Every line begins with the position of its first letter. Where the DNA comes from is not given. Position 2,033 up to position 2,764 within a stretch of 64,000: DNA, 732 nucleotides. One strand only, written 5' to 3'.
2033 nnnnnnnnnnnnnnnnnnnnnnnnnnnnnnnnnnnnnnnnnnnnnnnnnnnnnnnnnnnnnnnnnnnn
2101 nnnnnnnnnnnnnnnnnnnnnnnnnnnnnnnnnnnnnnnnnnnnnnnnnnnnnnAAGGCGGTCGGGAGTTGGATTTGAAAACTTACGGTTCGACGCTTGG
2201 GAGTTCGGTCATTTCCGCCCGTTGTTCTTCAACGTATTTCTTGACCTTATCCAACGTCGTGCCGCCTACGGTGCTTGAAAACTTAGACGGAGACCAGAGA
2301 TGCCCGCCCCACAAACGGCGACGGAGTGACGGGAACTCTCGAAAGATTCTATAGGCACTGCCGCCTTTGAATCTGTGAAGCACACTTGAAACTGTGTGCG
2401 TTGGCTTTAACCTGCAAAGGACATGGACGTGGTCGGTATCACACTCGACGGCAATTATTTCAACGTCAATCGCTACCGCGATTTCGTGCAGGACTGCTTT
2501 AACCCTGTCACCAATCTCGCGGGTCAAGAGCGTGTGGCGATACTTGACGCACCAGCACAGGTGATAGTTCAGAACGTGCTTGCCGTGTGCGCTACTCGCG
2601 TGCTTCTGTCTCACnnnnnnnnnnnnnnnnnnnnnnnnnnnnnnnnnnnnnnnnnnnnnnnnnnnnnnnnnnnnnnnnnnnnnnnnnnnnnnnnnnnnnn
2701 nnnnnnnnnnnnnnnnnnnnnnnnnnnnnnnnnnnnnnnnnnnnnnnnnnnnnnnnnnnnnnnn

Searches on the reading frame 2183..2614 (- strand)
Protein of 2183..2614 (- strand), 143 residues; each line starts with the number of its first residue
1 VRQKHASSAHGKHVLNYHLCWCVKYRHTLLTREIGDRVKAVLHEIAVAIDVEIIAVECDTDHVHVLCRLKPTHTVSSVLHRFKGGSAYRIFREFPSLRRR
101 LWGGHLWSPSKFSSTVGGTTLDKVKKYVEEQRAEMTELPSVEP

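Call 63: search_protein_families(library=pfam, proteins=[window:2183-2614:-], max_evalue=0.01)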
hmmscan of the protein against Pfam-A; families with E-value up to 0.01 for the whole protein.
window:2183-2614:- (143 aa): 1 family
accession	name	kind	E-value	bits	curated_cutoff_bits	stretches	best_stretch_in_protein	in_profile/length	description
PF01797.21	Y1_Tnp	-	5.8e-38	130.2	23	1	14-131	4-121/121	Transposase IS200 like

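Call 69: search_protein_families(library=ncbifam, proteins=[window:2183-2614:-], max_evalue=0.01)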
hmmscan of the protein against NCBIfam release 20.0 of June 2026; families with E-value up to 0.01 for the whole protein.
window:2183-2614:- (143 aa): 2 families
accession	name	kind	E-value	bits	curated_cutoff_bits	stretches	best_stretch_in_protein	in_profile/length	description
NF033573.1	transpos_IS200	equivalog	2.1e-38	131.4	55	1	7-130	3-126/126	IS200/IS605 family transposase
NF047646.1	REP_Tyr_transpos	equivalog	2.7e-05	24.1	80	1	17-109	12-107/146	REP-associated tyrosine transposase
